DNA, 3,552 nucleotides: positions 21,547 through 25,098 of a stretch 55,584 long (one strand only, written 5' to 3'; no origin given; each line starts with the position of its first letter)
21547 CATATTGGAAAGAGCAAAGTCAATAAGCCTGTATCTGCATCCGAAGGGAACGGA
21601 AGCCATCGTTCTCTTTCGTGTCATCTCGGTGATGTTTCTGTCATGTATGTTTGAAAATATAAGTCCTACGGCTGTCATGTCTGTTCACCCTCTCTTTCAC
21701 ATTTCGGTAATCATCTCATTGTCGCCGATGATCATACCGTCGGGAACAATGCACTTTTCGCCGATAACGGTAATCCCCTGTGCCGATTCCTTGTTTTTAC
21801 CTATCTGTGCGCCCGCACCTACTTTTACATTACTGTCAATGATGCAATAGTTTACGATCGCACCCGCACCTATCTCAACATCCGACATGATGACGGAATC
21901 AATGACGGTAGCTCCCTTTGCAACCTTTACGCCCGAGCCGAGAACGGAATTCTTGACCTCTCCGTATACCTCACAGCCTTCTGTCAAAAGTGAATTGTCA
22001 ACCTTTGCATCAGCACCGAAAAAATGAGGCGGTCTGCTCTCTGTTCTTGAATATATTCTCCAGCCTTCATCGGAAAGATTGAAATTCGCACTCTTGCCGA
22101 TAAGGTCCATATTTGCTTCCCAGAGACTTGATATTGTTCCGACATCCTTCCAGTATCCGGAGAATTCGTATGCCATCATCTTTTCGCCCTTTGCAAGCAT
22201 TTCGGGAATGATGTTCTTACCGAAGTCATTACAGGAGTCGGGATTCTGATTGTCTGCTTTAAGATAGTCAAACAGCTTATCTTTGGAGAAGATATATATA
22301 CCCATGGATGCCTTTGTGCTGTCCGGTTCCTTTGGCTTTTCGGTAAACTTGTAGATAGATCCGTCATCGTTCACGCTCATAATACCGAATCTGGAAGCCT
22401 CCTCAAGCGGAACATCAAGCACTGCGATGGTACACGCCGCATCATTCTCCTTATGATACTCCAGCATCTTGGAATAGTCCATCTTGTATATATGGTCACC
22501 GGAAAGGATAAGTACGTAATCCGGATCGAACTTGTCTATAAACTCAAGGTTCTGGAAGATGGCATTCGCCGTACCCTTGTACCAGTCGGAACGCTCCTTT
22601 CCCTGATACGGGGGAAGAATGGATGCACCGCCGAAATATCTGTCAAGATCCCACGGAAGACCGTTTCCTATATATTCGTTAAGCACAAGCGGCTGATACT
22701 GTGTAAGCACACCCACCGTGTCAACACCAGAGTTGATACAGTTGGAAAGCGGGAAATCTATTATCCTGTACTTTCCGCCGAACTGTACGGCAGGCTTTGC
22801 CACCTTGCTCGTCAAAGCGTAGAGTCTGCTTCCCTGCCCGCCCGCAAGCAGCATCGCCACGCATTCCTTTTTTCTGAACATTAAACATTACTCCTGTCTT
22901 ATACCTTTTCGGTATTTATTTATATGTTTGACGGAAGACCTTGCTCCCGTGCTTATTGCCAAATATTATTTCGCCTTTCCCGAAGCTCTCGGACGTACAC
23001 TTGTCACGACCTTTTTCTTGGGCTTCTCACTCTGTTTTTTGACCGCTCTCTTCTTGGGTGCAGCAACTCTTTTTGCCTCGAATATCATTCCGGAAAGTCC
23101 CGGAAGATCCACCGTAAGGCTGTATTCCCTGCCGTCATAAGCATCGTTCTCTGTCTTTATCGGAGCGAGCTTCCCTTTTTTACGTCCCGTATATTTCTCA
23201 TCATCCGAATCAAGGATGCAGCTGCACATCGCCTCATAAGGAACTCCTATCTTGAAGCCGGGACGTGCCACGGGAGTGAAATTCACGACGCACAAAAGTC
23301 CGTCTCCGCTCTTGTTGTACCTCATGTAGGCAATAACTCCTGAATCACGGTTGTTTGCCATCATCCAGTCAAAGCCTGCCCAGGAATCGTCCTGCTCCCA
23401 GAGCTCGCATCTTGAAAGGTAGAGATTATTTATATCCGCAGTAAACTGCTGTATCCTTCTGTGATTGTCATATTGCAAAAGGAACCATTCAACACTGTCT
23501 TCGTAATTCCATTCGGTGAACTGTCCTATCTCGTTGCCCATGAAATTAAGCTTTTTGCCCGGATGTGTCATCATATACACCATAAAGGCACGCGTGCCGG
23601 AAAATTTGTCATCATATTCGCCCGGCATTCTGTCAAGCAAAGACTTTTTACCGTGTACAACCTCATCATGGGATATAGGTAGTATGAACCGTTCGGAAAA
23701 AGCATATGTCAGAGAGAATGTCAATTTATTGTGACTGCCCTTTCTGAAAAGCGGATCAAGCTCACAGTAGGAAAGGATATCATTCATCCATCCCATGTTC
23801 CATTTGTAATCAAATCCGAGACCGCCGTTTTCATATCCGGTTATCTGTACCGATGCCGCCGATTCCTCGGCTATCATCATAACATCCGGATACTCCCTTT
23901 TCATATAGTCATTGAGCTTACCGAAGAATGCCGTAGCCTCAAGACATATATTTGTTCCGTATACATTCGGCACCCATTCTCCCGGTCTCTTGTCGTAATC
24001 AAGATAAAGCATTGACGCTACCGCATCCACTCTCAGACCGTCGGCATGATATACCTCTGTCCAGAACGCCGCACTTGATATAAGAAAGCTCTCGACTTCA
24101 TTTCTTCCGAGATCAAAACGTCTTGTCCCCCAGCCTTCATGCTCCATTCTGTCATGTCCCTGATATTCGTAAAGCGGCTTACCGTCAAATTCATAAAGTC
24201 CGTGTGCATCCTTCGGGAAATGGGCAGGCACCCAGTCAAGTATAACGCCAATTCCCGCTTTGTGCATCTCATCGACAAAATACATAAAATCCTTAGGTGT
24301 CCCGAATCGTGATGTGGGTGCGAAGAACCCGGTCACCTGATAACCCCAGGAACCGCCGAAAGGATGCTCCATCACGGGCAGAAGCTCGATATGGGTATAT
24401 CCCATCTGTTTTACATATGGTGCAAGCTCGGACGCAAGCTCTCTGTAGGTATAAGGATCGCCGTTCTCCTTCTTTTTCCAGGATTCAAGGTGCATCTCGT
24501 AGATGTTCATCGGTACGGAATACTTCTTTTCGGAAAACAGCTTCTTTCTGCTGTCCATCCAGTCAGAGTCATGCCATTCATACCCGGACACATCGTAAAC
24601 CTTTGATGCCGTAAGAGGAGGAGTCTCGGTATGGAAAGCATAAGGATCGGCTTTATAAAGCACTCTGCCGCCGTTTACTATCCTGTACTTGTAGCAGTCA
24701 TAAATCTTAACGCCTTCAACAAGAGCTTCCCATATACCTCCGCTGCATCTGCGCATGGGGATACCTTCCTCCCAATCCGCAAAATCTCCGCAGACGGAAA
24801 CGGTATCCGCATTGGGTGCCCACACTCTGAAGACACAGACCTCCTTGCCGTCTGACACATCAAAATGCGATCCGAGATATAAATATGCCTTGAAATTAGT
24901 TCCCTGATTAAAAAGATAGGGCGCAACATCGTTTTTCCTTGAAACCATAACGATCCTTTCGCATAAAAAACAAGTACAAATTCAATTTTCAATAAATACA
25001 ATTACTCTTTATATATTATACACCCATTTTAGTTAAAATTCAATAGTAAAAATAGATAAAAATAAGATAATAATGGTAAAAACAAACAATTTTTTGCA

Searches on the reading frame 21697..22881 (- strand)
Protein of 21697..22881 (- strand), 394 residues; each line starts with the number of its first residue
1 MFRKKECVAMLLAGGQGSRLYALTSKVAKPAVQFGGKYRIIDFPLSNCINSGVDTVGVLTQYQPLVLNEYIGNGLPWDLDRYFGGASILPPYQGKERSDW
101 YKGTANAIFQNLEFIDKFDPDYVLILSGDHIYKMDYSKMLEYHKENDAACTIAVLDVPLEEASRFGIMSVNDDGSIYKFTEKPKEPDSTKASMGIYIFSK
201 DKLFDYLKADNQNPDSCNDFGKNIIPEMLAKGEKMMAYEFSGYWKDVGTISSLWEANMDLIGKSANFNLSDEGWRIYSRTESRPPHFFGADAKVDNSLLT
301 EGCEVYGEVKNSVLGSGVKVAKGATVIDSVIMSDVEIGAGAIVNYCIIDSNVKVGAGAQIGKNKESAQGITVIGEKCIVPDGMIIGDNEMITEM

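Call 67: search_protein_families(library=pfam, proteins=[window:21697-22881:-], max_evalue=0.00001)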
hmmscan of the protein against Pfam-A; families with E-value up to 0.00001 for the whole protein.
window:21697-22881:- (394 aa): 5 families
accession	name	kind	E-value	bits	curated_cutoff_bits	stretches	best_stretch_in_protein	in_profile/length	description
PF00483.29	NTP_transferase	-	3e-68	230.5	21.2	1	9-260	2-242/245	Nucleotidyl transferase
PF24894.1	Hexapep_GlmU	-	3e-17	63.1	23.3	1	292-368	14-91/104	GlmU-like, C-terminal hexapeptide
PF25084.1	LbH_EIF2B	-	3.5e-08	33.9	54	1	303-364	28-91/105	EIF2B subunit epsilon LbH domain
PF07959.18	Fucose_pyrophosphorylase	-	3.1e-07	30.1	34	0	319-385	280-341/418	Fucose pyrophosphorylase domain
PF25247.1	LbH_GLGC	-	4e-07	30.5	27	0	291-332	10-52/135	GLGC left-handed parallel beta-helix domain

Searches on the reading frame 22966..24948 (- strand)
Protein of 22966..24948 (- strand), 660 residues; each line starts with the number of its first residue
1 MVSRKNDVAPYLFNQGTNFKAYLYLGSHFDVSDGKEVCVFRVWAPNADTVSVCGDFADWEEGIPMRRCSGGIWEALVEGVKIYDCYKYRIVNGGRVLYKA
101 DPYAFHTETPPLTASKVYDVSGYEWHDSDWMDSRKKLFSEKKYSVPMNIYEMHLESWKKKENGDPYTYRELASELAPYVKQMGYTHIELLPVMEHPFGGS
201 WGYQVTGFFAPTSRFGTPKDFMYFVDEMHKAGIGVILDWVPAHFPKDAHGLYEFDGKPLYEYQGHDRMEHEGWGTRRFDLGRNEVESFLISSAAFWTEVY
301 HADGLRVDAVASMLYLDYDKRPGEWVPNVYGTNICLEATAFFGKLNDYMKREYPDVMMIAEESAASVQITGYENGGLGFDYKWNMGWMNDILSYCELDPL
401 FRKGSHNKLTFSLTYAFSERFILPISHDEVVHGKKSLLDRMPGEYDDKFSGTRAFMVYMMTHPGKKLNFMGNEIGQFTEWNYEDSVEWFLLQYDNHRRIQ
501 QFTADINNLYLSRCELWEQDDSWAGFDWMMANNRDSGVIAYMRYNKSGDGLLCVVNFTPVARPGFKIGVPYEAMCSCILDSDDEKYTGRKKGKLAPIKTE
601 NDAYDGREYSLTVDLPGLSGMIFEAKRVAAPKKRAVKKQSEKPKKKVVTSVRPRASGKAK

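Call 67: search_protein_families(library=pfam, proteins=[window:22966-24948:-], max_evalue=0.00001)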
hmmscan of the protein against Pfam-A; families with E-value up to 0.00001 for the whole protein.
window:22966-24948:- (660 aa): 3 families
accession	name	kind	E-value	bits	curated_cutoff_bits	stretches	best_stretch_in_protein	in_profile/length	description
PF02922.24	CBM_48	-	8.8e-19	68.1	22.4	1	25-104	2-83/83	Carbohydrate-binding module 48 (Isoamylase N-terminal domain)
PF02806.24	Alpha-amylase_C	-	1.5e-17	64.1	21.2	1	528-625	1-94/95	Alpha amylase, C-terminal all-beta domain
PF00128.31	Alpha-amylase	-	7.9e-15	55.5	22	1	177-246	26-94/446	Alpha amylase, catalytic domain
